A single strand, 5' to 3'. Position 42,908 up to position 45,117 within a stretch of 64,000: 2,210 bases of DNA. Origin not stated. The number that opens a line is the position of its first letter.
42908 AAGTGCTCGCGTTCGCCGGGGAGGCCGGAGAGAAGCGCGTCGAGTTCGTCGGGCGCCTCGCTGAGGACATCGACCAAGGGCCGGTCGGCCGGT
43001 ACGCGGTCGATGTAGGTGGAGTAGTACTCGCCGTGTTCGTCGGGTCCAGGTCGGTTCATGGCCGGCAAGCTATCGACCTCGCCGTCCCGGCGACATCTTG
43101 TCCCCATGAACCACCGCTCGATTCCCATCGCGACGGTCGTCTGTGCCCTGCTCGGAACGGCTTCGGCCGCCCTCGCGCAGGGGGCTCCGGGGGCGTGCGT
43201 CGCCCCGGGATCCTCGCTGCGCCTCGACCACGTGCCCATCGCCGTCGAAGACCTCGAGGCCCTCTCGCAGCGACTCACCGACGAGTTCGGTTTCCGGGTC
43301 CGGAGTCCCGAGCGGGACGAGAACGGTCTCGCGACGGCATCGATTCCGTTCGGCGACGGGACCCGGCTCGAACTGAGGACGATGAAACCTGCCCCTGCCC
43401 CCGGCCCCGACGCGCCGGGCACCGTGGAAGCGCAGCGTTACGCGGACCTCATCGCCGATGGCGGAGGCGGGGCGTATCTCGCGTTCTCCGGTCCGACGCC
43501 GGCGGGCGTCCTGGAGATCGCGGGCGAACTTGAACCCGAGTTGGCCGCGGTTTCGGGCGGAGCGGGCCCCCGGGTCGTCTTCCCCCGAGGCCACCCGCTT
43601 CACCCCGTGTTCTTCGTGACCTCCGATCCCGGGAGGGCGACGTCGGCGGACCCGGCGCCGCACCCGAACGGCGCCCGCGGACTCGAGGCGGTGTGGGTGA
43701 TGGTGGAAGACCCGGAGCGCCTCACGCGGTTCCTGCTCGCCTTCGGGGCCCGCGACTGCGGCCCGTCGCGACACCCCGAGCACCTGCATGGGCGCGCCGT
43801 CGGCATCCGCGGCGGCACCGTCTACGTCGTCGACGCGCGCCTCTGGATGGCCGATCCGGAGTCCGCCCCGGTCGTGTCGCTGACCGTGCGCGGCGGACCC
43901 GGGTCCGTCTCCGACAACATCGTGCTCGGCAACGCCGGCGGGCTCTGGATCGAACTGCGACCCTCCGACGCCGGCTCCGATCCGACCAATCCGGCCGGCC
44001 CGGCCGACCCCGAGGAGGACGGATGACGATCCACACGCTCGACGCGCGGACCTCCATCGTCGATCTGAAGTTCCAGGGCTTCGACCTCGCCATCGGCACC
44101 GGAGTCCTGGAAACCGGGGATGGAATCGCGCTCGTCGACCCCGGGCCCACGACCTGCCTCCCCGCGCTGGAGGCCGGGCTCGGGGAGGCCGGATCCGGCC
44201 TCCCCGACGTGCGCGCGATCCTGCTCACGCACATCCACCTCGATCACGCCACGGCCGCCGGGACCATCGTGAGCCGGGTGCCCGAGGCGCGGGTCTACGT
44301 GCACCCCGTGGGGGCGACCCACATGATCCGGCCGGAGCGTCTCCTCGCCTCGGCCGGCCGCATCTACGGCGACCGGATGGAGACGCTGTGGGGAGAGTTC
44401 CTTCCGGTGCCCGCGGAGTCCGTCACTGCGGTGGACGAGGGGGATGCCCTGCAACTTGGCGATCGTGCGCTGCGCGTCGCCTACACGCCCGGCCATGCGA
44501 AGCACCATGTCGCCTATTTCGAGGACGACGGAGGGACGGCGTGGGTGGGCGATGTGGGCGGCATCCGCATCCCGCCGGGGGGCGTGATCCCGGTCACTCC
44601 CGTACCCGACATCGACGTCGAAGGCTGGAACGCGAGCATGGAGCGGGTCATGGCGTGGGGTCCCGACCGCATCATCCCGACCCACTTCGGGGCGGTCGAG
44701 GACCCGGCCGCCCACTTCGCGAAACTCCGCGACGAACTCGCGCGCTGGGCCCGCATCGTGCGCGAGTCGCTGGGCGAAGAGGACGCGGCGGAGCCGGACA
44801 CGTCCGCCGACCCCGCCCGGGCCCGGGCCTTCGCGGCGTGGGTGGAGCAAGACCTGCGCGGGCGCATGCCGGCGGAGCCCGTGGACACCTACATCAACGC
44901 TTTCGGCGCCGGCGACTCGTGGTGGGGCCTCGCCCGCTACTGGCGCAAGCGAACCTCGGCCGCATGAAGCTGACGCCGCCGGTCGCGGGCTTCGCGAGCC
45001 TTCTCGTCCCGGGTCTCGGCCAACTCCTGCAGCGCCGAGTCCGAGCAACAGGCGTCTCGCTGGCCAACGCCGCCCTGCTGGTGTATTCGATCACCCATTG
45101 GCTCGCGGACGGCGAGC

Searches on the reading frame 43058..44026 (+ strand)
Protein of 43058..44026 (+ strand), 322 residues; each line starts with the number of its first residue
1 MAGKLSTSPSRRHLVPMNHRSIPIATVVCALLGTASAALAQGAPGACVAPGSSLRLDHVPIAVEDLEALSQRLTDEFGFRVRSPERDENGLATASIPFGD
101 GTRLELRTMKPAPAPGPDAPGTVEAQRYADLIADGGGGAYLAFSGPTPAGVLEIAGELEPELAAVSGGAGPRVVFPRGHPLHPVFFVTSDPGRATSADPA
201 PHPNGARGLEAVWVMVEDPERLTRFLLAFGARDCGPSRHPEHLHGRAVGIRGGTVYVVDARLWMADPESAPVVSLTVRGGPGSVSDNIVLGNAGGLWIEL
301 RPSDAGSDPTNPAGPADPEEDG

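Call 3: search_protein_families(library=pfam, proteins=[window:43058-44026:+], max_evalue=0.01)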
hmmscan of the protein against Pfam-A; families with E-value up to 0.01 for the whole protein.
window:43058-44026:+ (322 aa): 2 families
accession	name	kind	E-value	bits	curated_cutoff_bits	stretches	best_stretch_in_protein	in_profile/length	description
PF13468.12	Glyoxalase_3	-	9.5e-11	42.5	25.1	1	56-226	1-172/176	Glyoxalase-like domain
PF13669.12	Glyoxalase_4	-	0.00028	21.6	27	1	57-115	1-59/109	Glyoxalase/Bleomycin resistance protein/Dioxygenase superfamily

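Call 7: search_protein_families(library=ncbifam, proteins=[window:43058-44026:+], max_evalue=0.01)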
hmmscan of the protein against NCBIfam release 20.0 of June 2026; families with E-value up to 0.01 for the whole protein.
window:43058-44026:+ (322 aa): 1 family
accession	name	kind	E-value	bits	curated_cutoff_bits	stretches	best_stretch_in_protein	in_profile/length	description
TIGR03081.1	metmalonyl_epim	equivalog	0.0001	22.9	114.95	1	55-106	1-52/129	methylmalonyl-CoA epimerase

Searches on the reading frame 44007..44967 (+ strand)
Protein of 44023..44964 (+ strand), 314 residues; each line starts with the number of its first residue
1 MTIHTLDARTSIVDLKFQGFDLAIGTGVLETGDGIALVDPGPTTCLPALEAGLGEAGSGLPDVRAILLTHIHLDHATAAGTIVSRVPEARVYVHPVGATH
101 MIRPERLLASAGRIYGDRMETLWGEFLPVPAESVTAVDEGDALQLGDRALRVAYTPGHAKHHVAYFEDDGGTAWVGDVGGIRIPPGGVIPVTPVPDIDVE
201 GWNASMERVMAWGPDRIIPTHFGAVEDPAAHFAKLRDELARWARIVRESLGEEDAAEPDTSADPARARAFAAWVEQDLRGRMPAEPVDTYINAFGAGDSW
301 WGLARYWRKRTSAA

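Call 3: search_protein_families(library=pfam, proteins=[window:44007-44967:+], max_evalue=0.01)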
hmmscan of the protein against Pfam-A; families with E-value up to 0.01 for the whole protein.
window:44007-44967:+ (320 aa): 0 families

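Call 7: search_protein_families(library=ncbifam, proteins=[window:44007-44967:+], max_evalue=0.01)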
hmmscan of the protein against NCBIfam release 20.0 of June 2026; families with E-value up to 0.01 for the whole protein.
window:44007-44967:+ (320 aa): 0 families

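Call 25: find_related_loci(query=window:44023-44964:+, collection=genome_contigs, flank=10000)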
Query window:44023-44964:+ (314 aa) in genome_contigs; peptide patterns used: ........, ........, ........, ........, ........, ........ (x = any residue, [..] = any of these).
306 stretches matched a pattern; 60 encode a relative of the query (tblastn E <= 1e-3); 60 distinct loci.
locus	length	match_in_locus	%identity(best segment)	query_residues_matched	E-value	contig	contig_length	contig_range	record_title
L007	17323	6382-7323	92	1-314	0e+0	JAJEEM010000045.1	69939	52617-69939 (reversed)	MAG: Gemmatimonadetes bacterium isolate p16x34bins.34 k141_238219, whole genome shotgun sequence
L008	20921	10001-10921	94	1-307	0e+0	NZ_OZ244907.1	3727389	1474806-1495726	MAG: Candidatus Palauibacter sp. isolate c5de0401-b7dc-4d82-98b5-efbda7d568cc chromosome 1, complete sequence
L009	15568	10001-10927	91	1-309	0e+0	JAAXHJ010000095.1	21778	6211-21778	MAG: Candidatus Palauibacter poriticola isolate Plut_88886 unfiltered_Plut_88886_genomic_contig_681450, whole genome sho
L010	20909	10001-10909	94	1-303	0e+0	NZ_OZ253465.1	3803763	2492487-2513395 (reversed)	MAG: Candidatus Palauibacter sp. isolate 5c81fbdf-9277-4adf-92a3-ac9ea19f79ba chromosome 1, complete sequence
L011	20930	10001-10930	91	1-310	0e+0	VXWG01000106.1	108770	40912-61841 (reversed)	MAG: Candidatus Palauibacter irciniicola isolate SB0668_bin_12 NODE_65_length_108770_cov_23.552812, whole genome shotgun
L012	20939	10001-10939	89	1-313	0e+0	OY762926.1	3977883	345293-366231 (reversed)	MAG: Gemmatimonadota bacterium isolate 6e3ee631-f785-49ea-85f7-2f24cfa146af genome assembly, chromosome: 1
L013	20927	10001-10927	90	1-309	0e+0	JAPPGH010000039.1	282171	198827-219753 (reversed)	MAG: Candidatus Palauibacter rhopaloidicola isolate RHO1_bin_50 NODE_43_length_282171_cov_406.639113, whole genome shotg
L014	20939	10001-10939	89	1-313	0e+0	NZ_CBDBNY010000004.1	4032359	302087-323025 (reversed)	MAG: Candidatus Palauibacter sp. isolate 9c20def5-05d6-4f68-ae38-90b01f08d4a3 contig_3, whole genome shotgun sequence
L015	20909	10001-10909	92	1-303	0e+0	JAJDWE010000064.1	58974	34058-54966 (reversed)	MAG: Gemmatimonadetes bacterium isolate jk18x22bins.97 k141_459047, whole genome shotgun sequence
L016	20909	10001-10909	90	1-303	4e-180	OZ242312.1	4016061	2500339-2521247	MAG: Gemmatimonadota bacterium isolate 199b9089-fb52-4512-a5e9-bc908b5c825e genome assembly, chromosome: 1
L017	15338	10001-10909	91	1-303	8e-180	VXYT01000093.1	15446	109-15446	MAG: Candidatus Palauibacter ramosifaciens isolate SB0670_bin_18 NODE_1747_length_15446_cov_22.269443, whole genome shot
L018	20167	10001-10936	84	1-312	2e-172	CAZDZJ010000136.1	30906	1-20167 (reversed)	MAG TPA_asm: uncultured Gemmatimonadota bacterium isolate SRP338948_co1_138 genome assembly, contig: k141_216566, whole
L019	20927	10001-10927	82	1-309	2e-170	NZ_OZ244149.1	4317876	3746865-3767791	MAG: Candidatus Palauibacter sp. isolate 0d4ab03e-7888-48a4-aad6-e62ffb5e22cc chromosome 1, complete sequence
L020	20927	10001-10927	78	1-309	2e-158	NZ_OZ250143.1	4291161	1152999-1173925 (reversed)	MAG: Candidatus Palauibacter sp. isolate 48ff9d69-b9c1-46bb-834c-a9f20826d9c9 chromosome 1, complete sequence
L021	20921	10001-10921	81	1-307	6e-165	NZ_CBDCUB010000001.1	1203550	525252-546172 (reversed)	MAG: Candidatus Palauibacter sp. isolate cc05a73e-5b7f-4338-bfa9-6e459683daed contig_1, whole genome shotgun sequence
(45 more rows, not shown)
